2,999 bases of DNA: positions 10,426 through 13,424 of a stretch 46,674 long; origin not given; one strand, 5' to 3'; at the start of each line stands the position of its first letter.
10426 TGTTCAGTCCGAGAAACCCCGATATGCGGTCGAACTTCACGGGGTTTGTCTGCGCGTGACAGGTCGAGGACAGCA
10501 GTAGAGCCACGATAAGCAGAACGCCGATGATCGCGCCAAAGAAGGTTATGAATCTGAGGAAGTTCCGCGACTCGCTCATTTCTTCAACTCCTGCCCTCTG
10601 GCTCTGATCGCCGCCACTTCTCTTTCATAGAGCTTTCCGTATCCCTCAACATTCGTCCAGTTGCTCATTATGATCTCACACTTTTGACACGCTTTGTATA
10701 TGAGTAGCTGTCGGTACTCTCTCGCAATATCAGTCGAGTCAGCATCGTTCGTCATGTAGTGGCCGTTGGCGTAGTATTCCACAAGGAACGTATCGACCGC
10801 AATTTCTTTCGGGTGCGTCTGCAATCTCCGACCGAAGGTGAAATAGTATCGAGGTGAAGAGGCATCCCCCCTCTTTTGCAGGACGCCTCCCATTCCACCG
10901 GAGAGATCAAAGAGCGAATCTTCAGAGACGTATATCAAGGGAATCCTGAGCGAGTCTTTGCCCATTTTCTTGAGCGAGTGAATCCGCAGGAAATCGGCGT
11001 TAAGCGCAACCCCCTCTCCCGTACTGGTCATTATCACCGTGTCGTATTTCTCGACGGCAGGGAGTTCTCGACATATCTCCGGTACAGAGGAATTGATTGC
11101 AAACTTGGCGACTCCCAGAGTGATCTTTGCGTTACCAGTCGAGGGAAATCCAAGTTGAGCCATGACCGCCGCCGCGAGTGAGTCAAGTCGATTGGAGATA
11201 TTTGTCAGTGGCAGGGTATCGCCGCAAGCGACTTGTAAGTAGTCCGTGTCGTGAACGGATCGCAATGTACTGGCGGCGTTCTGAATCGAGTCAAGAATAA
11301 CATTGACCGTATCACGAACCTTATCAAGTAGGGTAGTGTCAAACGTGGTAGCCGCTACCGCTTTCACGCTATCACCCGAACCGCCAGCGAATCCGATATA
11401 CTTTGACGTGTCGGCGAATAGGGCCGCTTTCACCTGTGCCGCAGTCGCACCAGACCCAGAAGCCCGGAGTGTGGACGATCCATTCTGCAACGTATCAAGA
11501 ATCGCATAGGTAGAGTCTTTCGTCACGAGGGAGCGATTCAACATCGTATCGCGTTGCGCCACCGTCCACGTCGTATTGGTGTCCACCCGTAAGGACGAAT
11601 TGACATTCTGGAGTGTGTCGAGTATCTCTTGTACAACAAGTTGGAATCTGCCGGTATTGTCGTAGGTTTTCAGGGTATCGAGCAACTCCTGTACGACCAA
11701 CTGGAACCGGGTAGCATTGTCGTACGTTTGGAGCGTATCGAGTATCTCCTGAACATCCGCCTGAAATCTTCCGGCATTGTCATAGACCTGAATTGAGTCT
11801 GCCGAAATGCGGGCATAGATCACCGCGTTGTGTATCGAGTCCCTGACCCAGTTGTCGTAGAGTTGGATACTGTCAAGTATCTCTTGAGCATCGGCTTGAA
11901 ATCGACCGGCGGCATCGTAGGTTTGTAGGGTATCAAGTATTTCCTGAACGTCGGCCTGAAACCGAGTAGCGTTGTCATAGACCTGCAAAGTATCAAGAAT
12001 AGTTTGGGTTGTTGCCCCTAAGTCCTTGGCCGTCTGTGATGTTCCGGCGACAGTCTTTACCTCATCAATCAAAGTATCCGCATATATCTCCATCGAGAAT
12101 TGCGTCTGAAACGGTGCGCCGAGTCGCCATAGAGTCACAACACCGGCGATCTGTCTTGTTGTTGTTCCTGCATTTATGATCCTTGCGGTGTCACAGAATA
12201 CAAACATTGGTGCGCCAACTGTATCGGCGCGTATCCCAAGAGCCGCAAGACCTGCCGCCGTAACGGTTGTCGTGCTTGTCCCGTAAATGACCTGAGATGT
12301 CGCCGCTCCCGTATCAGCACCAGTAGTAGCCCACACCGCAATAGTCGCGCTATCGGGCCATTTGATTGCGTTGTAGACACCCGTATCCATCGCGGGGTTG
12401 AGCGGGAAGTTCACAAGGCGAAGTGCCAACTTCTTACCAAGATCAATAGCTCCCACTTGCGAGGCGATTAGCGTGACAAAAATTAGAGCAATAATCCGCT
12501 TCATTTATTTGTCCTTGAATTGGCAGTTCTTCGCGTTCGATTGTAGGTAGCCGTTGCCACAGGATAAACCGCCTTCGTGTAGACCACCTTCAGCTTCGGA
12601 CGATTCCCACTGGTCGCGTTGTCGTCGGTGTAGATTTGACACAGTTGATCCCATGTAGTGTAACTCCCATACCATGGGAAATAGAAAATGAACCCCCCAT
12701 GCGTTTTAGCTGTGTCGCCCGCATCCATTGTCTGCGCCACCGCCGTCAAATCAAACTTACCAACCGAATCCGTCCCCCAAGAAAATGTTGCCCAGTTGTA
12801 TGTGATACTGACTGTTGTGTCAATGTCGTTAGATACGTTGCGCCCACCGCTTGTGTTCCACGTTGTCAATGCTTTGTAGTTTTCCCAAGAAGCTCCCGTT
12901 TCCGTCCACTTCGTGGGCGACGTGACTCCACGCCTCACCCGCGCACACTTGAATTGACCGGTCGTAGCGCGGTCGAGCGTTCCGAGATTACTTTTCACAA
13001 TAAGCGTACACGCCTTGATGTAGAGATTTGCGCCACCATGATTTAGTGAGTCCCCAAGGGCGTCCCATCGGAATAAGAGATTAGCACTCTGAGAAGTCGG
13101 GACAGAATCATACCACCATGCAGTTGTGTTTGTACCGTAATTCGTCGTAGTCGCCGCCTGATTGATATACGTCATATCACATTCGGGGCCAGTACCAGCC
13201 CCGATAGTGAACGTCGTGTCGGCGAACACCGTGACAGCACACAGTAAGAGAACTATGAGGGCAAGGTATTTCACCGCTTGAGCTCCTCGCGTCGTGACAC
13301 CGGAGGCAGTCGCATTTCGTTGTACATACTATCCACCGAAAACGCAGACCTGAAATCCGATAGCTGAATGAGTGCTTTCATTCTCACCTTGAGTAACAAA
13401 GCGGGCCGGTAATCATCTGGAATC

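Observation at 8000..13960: Four consecutive genes in core tail/adaptor positions encode proteins with Sec-type signal peptides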

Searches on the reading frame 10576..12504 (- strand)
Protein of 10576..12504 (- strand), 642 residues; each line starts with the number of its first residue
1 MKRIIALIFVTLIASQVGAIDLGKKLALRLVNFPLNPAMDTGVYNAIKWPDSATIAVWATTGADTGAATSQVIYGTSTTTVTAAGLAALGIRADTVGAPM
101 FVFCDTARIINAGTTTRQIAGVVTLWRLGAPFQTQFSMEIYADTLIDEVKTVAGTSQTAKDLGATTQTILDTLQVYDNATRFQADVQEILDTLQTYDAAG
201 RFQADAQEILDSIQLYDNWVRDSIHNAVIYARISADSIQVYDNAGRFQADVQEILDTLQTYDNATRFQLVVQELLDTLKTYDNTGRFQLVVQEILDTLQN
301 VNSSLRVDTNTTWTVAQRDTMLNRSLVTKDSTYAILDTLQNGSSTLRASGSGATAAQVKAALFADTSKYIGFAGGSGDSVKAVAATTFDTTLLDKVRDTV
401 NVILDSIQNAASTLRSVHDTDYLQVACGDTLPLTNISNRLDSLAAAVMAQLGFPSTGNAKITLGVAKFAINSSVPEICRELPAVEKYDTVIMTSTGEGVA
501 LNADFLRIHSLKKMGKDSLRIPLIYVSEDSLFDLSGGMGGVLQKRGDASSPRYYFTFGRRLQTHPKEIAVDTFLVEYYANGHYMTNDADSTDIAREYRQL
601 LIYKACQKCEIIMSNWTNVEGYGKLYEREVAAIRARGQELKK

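Call 4: search_protein_families(library=pfam, proteins=[window:10576-12504:-], max_evalue=0.1)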
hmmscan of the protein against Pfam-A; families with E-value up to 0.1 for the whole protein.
window:10576-12504:- (642 aa): 2 families
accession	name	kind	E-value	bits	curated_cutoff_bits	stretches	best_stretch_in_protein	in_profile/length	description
PF13567.11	DUF4131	-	0.0011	19.1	31.6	0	253-294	72-113/165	Domain of unknown function (DUF4131)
PF11647.13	MLD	-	0.0013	19.3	35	0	156-188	13-45/81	Membrane Localization Domain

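Call 5: search_protein_families(library=phrogs, proteins=[window:10576-12504:-], max_evalue=0.1)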
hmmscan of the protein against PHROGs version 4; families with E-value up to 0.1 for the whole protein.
window:10576-12504:- (642 aa): 6 families
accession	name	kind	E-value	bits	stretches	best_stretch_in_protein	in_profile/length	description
phrog_2941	-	head and packaging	5.2e-06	27.2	1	482-635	45-189/208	virion structural protein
phrog_19188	-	unknown function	0.0056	17.6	0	187-203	11-27/52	-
phrog_6013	-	tail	0.042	13.9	0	467-599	34-163/228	tail protein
phrog_27421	-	DNA, RNA and nucleotide metabolism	0.043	15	0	272-303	6-37/64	DNA polymerase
phrog_21180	-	unknown function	0.047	14.7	0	250-267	13-30/70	-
phrog_2399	-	unknown function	0.064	14.1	0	275-297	17-39/84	-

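Call 85: search_protein_families(library=ncbifam, proteins=[window:10576-12504:-], max_evalue=1)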
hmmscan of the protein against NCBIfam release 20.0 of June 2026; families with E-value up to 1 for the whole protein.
window:10576-12504:- (642 aa): 4 families
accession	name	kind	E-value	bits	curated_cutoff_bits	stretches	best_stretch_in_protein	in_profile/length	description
NF007627.0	PRK10287.1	equivalog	7e-05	23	102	0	264-298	49-83/104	thiosulfate sulfurtransferase PspE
TIGR02137.1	HSK-PSP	equivalog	0.013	14.9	223.4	0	395-455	48-108/203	bifunctional phosphoserine phosphatase/homoserine phosphotransferase ThrH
NF009415.0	PRK12779.1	equivalog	0.013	13.4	1519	1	197-242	610-655/944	putative bifunctional glutamate synthase subunit beta/2-polyprenylphenol hydroxylase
TIGR03912.1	PylS_Nterm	equivalog_domain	0.1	12.9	51.15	1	567-611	29-73/89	pyrrolysine--tRNA(Pyl) ligase small subunit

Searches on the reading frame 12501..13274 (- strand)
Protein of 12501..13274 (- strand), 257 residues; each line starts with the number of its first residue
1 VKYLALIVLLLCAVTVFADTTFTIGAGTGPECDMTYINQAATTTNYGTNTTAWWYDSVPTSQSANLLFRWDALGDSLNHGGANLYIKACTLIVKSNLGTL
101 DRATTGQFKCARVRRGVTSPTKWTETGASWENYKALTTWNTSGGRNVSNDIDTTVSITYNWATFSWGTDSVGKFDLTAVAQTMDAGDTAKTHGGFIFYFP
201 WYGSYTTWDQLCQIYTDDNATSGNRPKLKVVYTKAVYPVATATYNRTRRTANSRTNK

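Call 4: search_protein_families(library=pfam, proteins=[window:12501-13274:-], max_evalue=0.1)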
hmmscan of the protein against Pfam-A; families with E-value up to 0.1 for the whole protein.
window:12501-13274:- (257 aa): 0 families

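Call 5: search_protein_families(library=phrogs, proteins=[window:12501-13274:-], max_evalue=0.1)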
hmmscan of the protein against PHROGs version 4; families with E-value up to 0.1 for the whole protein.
window:12501-13274:- (257 aa): 0 families
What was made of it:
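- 12501..13274 (-): 257-aa protein. Predicted signal peptide is residues 1-18 (nt 13274-13221, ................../DT); the mature part is DNRLRE-domain-like (putative glycan-binding beta-sandwich). It is absent at this position from the related genomes. No Pfam or PHROG hit (calls 4, 5).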

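Call 85: search_protein_families(library=ncbifam, proteins=[window:12501-13274:-], max_evalue=1)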
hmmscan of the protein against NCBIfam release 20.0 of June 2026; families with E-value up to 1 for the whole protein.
window:12501-13274:- (257 aa): 2 families
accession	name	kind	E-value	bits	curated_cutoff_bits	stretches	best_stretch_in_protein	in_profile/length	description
NF033679.1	DNRLRE_dom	domain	8.6e-05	22.7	34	1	34-230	2-163/164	DNRLRE domain-containing protein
TIGR04476.1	exosort_XrtN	exception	0.23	10.5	200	1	40-73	365-398/406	exosortase N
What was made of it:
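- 12501..13274 (-): NCBIfam NF033679 DNRLRE_dom E 8.6e-5, 22.7 bits, below the cut-off of 34 but covering profile positions 2-163 of 164 (call 85).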
